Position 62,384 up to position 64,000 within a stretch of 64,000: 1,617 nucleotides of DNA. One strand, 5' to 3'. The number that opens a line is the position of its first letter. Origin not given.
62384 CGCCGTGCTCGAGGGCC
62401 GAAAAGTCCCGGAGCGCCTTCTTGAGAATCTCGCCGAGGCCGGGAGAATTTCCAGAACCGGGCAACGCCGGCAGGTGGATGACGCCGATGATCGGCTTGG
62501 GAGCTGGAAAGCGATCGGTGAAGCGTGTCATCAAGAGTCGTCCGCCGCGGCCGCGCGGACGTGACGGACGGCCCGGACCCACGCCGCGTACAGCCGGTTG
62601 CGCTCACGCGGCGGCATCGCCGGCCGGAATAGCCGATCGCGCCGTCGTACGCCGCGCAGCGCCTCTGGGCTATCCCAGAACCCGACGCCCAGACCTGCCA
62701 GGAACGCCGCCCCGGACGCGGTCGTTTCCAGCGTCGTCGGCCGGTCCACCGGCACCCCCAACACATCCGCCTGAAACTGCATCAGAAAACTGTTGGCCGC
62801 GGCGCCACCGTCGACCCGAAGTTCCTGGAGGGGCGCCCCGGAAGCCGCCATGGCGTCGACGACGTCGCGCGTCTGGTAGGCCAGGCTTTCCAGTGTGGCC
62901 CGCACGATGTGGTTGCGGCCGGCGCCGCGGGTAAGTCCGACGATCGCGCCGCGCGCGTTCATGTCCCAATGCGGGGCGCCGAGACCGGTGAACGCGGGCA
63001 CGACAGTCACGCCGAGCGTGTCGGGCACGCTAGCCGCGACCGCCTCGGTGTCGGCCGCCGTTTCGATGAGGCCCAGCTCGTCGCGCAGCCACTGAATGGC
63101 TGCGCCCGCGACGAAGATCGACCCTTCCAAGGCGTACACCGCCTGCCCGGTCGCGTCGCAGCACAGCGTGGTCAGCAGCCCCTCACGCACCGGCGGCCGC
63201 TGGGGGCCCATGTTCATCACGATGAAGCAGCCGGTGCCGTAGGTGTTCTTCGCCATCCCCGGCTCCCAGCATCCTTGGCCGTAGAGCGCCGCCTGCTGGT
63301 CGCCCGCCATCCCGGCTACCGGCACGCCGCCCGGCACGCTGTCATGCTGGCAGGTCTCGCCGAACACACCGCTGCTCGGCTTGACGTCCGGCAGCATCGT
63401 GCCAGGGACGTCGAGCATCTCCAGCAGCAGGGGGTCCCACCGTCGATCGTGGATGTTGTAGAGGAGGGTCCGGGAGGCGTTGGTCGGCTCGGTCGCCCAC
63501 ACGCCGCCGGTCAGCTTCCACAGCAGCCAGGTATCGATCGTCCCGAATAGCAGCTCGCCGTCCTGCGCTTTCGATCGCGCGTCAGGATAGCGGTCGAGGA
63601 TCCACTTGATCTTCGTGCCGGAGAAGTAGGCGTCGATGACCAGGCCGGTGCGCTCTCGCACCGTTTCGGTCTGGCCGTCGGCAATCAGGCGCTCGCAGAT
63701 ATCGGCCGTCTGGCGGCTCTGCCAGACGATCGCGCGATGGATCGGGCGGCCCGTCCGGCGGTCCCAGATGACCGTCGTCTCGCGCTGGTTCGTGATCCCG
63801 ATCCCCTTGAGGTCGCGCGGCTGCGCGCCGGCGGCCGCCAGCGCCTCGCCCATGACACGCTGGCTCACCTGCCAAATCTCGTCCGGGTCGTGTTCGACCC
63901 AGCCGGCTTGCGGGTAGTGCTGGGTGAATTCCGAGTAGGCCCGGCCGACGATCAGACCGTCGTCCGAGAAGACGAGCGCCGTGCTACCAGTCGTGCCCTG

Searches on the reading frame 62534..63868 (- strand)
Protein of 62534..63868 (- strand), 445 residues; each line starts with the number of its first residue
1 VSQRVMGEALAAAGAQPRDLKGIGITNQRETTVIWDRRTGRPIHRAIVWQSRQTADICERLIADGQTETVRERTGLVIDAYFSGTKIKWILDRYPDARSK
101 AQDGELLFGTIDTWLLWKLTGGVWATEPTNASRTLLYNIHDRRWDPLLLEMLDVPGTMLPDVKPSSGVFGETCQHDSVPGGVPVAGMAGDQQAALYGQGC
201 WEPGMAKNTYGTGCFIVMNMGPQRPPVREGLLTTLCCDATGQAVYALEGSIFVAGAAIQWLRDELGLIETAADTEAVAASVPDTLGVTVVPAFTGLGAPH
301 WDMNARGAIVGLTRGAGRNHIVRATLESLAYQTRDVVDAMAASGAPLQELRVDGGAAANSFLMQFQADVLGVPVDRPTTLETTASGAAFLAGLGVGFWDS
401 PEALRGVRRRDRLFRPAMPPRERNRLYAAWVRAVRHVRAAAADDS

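Call 41: search_protein_families(library=pfam, proteins=[window:62534-63868:-], max_evalue=0.00001)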
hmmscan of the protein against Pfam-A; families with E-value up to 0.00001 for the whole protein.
window:62534-63868:- (445 aa): 2 families
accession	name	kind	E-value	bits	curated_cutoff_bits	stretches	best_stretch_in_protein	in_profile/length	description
PF00370.27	FGGY_N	-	1.1e-53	182.9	28.8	1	3-197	53-245/245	FGGY family of carbohydrate kinases, N-terminal domain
PF02782.22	FGGY_C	-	4.7e-43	147.7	27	1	207-393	2-196/198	FGGY family of carbohydrate kinases, C-terminal domain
